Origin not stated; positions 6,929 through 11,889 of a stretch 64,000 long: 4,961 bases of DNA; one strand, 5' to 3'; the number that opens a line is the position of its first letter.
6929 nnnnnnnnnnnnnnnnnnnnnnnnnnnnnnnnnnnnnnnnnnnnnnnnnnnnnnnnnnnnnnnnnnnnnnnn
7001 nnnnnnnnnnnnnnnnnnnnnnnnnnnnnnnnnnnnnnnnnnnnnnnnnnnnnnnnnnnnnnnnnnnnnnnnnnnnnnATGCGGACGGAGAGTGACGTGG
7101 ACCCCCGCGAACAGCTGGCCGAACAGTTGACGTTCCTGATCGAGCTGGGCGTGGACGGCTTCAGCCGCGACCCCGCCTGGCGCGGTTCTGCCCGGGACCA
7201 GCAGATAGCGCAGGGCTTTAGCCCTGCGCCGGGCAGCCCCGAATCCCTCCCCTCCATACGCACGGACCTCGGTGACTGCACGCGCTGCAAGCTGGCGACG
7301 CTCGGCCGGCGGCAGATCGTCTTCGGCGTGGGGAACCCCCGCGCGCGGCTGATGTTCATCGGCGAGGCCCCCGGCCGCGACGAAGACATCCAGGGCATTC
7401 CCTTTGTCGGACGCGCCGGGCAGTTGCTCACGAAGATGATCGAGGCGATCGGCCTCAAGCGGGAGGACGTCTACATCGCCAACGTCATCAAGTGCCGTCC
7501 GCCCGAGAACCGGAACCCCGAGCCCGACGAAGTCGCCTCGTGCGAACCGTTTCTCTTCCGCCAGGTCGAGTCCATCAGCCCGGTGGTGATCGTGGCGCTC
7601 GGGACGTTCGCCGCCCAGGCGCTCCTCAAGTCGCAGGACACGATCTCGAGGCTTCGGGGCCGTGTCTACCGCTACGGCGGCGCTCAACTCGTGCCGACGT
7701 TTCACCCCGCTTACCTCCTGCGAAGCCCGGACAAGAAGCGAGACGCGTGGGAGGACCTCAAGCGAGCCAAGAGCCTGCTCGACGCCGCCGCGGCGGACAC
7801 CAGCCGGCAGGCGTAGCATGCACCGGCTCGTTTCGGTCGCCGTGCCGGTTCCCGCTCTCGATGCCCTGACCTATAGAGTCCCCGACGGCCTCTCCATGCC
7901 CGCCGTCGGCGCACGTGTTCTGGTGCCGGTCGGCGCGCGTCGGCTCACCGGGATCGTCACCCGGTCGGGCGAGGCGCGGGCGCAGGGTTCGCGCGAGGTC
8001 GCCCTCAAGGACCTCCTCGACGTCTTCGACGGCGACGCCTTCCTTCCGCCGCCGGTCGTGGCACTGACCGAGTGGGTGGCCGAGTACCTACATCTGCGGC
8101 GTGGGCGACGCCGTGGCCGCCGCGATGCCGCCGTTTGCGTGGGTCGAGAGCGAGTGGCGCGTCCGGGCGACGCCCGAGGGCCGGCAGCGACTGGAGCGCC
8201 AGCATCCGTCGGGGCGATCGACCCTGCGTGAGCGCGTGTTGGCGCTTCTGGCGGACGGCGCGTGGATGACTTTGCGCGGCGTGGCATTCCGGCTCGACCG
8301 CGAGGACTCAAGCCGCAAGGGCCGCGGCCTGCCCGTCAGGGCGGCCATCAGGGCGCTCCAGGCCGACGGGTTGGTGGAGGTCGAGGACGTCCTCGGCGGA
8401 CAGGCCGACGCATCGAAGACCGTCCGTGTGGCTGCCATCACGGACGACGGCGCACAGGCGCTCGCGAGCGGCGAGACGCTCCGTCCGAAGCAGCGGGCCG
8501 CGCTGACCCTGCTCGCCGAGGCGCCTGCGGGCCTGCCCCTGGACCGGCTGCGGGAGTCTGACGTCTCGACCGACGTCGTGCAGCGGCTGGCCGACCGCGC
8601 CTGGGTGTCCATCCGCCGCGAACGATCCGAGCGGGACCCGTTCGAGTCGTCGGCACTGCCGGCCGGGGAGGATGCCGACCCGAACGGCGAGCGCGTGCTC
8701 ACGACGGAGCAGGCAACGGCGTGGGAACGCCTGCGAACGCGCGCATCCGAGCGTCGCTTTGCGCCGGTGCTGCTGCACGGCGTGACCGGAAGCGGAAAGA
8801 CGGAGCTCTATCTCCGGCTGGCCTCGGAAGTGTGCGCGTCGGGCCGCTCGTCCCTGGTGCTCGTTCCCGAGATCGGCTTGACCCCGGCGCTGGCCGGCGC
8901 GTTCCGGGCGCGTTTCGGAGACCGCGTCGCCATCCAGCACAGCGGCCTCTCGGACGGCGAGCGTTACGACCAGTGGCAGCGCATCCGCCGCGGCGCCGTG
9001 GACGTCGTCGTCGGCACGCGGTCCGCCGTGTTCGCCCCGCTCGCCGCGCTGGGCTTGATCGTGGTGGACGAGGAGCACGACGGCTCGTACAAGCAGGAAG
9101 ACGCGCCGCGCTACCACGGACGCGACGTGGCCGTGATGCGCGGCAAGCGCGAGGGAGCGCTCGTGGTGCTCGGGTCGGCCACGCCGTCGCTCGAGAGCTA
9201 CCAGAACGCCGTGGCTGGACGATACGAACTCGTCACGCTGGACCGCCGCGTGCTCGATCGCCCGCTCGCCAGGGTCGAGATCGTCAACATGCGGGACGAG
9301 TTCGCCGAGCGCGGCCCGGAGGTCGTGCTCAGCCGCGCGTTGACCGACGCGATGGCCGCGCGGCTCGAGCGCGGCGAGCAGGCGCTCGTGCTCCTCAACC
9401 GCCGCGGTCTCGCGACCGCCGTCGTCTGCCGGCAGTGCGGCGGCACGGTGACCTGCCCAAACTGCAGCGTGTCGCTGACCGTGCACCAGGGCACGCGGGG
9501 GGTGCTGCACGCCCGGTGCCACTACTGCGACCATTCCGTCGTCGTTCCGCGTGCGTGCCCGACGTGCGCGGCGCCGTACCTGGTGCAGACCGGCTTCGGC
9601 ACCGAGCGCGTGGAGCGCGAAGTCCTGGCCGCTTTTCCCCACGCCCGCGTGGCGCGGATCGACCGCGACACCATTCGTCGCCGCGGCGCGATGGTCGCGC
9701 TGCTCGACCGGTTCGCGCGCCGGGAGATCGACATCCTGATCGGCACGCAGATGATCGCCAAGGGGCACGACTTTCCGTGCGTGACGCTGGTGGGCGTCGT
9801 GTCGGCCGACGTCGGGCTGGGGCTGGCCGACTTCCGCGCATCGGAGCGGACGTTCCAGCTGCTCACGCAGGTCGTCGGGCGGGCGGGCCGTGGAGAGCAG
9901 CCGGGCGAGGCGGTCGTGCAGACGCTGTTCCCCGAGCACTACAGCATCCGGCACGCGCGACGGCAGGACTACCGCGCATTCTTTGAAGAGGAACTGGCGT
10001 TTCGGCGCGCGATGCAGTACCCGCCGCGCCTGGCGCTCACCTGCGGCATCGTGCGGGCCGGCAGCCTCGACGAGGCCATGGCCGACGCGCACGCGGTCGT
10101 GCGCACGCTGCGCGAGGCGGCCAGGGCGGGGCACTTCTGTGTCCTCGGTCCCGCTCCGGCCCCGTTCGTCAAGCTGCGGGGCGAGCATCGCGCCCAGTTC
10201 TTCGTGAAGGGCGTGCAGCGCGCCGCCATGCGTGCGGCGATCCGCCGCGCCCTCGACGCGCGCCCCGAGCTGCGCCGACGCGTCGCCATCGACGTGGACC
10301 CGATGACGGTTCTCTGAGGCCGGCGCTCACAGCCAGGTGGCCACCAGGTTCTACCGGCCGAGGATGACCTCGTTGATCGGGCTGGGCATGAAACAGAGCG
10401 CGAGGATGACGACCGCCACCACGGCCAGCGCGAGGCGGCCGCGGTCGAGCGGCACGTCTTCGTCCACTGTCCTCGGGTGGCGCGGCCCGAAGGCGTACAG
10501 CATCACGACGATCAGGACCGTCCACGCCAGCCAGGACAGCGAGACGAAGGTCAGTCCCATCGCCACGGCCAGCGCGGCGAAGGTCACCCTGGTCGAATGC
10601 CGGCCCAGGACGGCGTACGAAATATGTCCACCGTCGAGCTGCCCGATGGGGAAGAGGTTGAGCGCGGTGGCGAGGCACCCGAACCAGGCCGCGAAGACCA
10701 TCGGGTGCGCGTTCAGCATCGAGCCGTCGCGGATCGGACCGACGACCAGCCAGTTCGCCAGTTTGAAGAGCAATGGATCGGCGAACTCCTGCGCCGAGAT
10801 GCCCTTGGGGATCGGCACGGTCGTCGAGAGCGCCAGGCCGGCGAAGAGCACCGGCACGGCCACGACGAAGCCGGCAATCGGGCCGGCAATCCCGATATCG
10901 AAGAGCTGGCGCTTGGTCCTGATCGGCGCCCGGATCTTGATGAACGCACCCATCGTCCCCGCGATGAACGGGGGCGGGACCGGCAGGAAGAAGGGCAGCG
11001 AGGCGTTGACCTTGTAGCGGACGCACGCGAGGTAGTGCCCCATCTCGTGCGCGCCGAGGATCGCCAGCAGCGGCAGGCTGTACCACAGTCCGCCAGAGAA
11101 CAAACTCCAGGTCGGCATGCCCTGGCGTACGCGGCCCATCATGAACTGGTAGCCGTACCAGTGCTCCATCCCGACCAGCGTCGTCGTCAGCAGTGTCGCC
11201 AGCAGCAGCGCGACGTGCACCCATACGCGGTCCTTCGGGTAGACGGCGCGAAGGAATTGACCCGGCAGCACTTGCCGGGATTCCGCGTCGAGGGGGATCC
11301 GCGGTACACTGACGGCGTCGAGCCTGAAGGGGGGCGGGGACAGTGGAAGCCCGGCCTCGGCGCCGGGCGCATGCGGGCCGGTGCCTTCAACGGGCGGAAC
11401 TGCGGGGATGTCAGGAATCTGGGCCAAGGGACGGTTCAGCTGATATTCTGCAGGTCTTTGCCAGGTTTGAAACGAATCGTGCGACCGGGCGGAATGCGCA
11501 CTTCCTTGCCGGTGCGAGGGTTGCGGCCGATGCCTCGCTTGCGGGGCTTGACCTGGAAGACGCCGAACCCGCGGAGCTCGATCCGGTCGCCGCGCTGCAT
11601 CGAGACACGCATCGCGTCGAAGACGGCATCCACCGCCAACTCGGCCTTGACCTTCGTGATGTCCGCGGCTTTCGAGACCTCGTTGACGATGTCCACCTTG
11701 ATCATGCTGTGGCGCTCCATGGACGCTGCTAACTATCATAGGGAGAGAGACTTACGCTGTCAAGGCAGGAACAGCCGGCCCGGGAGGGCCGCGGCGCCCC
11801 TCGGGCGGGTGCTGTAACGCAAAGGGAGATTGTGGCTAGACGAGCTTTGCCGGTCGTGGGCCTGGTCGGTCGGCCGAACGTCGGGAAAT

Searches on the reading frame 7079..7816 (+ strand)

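Call 7: search_protein_families(library=pfam, proteins=[window:7079-7816:+], max_evalue=0.001)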
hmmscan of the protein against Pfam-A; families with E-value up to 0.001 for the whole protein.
window:7079-7816:+ (245 aa): 1 family
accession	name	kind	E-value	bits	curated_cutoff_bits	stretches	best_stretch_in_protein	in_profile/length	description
PF03167.25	UDG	-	1.5e-41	142.2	24.3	1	82-228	1-141/141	Uracil DNA glycosylase superfamily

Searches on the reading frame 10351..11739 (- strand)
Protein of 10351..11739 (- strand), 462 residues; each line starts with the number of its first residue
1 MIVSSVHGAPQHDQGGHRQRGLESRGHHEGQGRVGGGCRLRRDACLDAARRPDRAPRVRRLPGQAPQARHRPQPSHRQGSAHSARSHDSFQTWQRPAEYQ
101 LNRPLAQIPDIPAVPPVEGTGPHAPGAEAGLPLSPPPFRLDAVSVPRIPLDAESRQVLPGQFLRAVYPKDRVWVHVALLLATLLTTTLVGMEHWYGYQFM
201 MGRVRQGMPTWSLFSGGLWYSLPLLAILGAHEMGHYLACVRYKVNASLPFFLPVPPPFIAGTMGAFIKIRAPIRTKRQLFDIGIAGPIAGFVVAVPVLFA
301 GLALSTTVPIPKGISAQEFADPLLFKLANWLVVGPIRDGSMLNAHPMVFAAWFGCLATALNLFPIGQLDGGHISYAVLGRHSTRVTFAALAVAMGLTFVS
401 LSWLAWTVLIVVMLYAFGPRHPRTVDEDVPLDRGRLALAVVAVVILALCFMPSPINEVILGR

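Call 7: search_protein_families(library=pfam, proteins=[window:10351-11739:-], max_evalue=0.001)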
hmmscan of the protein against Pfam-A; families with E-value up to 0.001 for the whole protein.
window:10351-11739:- (462 aa): 1 family
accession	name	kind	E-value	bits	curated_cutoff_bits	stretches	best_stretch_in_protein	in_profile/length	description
PF02163.28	Peptidase_M50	-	2.6e-19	69.9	27.2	1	221-399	3-218/221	Peptidase family M50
